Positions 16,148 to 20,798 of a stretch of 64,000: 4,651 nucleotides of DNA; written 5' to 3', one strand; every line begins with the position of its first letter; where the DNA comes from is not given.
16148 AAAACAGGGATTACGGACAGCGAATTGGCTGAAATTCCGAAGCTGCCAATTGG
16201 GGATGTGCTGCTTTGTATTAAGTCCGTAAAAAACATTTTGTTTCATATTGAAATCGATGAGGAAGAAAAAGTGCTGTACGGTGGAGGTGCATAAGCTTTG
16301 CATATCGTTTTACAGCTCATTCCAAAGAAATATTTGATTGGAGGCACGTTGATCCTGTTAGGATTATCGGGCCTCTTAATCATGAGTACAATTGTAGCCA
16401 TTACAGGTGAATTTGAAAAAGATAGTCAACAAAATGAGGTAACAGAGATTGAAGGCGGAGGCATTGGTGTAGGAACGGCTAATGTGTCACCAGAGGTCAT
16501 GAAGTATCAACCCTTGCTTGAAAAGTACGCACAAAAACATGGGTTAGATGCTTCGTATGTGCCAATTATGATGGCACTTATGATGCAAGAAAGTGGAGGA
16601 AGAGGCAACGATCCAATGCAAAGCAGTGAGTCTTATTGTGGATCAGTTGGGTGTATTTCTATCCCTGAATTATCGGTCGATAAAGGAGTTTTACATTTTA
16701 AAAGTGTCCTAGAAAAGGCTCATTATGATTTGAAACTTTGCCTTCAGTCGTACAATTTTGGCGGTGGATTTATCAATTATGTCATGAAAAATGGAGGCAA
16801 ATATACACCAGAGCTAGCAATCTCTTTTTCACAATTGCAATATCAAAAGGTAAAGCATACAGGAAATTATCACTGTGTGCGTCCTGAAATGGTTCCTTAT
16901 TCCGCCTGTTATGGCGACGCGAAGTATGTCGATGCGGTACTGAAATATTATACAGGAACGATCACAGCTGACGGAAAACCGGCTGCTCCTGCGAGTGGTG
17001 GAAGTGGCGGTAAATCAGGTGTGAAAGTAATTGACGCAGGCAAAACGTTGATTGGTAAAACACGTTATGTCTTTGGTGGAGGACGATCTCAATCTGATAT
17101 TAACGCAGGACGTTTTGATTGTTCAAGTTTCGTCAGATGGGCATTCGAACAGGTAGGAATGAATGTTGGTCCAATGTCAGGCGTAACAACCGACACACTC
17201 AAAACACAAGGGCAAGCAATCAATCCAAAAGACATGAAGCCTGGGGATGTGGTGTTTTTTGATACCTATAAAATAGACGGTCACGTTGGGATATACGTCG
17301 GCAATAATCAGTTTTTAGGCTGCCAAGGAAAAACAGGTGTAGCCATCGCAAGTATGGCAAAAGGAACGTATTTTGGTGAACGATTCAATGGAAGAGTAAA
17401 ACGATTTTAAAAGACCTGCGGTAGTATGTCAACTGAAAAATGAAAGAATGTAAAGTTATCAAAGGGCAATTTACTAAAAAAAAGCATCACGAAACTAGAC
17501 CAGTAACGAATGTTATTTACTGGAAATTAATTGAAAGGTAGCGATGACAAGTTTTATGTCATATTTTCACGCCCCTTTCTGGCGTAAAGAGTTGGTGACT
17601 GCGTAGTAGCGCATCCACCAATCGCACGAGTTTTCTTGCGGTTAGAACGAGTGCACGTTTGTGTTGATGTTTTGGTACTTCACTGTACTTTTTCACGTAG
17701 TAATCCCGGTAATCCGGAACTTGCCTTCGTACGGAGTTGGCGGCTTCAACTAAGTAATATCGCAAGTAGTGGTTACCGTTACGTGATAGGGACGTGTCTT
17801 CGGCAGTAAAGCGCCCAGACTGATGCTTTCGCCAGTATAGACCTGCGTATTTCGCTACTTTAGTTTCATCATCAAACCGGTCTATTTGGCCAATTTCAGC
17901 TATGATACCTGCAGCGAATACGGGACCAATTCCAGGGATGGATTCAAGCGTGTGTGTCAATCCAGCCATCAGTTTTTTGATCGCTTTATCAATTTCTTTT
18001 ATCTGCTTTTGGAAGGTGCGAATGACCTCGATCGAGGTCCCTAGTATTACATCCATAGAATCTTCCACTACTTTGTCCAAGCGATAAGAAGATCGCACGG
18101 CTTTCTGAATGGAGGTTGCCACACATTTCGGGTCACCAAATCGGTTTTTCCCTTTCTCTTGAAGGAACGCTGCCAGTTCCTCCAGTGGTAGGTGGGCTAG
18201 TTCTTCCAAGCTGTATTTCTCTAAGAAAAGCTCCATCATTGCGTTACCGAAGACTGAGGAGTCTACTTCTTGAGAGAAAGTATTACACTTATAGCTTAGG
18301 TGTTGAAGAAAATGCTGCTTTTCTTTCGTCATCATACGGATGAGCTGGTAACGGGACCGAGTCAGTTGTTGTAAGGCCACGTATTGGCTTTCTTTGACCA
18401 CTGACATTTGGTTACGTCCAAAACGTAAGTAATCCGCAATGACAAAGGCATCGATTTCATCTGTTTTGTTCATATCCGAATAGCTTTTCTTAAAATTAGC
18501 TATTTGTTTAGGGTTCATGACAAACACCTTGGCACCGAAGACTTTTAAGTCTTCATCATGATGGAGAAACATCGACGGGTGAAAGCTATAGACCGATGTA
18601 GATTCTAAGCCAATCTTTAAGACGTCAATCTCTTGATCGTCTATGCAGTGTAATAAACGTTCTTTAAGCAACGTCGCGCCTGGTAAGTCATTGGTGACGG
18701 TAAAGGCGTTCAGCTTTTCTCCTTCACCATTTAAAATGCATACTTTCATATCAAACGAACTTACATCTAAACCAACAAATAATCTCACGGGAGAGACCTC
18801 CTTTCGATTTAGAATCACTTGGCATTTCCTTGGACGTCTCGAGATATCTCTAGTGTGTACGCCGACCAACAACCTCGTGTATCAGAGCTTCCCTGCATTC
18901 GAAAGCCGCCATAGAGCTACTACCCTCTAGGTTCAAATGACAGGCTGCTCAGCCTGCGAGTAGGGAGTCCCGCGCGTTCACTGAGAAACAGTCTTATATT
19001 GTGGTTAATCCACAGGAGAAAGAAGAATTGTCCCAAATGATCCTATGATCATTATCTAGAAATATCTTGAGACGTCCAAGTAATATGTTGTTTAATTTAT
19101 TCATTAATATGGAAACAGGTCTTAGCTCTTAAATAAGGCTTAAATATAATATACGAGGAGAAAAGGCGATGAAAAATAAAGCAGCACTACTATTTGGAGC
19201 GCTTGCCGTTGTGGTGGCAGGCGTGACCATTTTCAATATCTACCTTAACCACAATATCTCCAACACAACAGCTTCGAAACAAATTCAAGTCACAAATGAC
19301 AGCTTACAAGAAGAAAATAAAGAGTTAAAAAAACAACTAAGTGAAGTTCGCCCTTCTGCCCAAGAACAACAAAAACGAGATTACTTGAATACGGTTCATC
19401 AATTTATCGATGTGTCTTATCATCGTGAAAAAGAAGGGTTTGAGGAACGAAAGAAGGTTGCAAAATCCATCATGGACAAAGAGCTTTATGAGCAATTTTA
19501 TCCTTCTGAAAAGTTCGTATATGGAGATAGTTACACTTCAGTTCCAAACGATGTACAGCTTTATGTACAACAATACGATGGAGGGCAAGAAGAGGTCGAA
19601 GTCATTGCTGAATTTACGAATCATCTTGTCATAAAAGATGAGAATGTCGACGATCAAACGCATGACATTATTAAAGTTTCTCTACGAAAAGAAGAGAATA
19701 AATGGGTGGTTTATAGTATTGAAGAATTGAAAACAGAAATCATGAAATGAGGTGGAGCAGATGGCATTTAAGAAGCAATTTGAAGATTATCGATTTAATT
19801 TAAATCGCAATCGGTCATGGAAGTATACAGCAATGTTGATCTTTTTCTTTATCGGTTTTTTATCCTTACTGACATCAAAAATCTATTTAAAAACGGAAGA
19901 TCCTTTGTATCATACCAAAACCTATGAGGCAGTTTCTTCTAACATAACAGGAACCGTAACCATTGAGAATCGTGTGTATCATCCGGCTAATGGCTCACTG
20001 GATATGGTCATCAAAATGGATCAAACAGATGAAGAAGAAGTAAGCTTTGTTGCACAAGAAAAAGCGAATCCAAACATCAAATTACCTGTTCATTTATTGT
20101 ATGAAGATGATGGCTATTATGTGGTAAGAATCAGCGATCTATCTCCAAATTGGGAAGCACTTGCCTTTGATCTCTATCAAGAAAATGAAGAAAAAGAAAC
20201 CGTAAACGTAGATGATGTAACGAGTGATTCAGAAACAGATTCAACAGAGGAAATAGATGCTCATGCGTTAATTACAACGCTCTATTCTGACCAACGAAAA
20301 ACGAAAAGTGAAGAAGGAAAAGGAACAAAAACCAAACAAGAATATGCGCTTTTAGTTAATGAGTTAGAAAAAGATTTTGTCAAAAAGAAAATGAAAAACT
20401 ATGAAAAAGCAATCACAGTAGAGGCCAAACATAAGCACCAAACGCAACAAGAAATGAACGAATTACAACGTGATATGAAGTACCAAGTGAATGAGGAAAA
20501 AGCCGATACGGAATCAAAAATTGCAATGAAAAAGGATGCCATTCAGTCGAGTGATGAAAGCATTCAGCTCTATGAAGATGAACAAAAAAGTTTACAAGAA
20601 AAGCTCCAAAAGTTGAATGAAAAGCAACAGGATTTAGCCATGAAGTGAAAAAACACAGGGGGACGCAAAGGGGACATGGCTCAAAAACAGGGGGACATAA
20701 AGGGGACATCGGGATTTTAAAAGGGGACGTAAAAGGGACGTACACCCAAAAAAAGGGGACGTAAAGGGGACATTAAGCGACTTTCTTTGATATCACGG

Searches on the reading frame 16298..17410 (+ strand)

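Call 7: search_protein_families(library=pfam, proteins=[window:16298-17410:+], max_evalue=0.01)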
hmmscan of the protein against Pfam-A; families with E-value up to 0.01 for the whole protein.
window:16298-17410:+ (370 aa): 5 families
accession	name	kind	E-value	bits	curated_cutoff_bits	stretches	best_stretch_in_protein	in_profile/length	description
PF13702.11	Lysozyme_like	-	4.1e-44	150.5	25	1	65-217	2-164/165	Lysozyme-like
PF00877.26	NLPC_P60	-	3.1e-21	75.8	23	1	255-362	2-99/105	NlpC/P60 family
PF05257.22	CHAP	-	8.5e-05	23.4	26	1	273-335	8-68/81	CHAP domain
PF01464.25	SLT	-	0.0031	17.5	21.3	0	120-168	62-110/117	Transglycosylase SLT domain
PF22262.2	DUF6950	-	0.0034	17.9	27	0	305-354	80-126/134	Domain of unknown function (DUF6950)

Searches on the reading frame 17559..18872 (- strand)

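Call 99: search_protein_families(library=pfam, proteins=[window:17559-18872:-], max_evalue=0.00001)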
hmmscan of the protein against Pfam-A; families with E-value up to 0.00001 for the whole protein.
window:17559-18872:- (437 aa): 2 families
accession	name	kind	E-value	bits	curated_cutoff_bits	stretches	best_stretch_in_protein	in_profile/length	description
PF01548.23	DEDD_Tnp_IS110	-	5.7e-33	114.3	29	1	33-193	1-151/155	Transposase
PF02371.22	Transposase_20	-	1e-22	80.8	21.3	1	307-392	2-86/87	Transposase IS116/IS110/IS902 family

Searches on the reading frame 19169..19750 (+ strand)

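Call 7: search_protein_families(library=pfam, proteins=[window:19169-19750:+], max_evalue=0.01)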
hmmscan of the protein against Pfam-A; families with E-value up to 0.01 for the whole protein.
window:19169-19750:+ (193 aa): 1 family
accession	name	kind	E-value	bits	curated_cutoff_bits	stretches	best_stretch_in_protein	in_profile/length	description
PF20193.3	DUF6556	-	0.0034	18.1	28.1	1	6-69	33-94/113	Family of unknown function (DUF6556)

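Call 50: search_protein_families(library=ncbifam, proteins=[window:19169-19747:+], max_evalue=1)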
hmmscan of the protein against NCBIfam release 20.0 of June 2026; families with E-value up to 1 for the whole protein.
window:19169-19747:+ (193 aa): 1 family
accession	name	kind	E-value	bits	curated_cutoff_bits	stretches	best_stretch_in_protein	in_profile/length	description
NF033166.1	lipo_LipL31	equivalog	0.33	10.4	250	1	48-106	63-118/210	lipoprotein LipL31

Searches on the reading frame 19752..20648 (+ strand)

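Call 7: search_protein_families(library=pfam, proteins=[window:19752-20648:+], max_evalue=0.01)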
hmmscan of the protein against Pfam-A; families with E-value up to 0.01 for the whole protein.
window:19752-20648:+ (298 aa): 0 families

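Call 50: search_protein_families(library=ncbifam, proteins=[window:19752-20645:+], max_evalue=1)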
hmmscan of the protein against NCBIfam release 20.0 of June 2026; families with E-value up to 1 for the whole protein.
window:19752-20645:+ (298 aa): 4 families
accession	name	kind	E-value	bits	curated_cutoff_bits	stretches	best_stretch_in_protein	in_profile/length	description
TIGR01126.1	pdi_dom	equivalog_domain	0.011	16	107.2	1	129-202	31-101/105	protein disulfide-isomerase domain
NF009413.0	PRK12775.1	equivalog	0.024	12.4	1895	1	169-243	244-315/1006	putative trifunctional 2-polyprenylphenol hydroxylase/glutamate synthase subunit beta/ferritin domain-containing protein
NF033885.1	conj_TraP_IncI1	equivalog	0.038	13.7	135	1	210-293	56-138/217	conjugal transfer protein TraP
NF033196.2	c_type_nonphoto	exception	0.064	13.4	70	1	201-263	6-66/98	c-type cytochrome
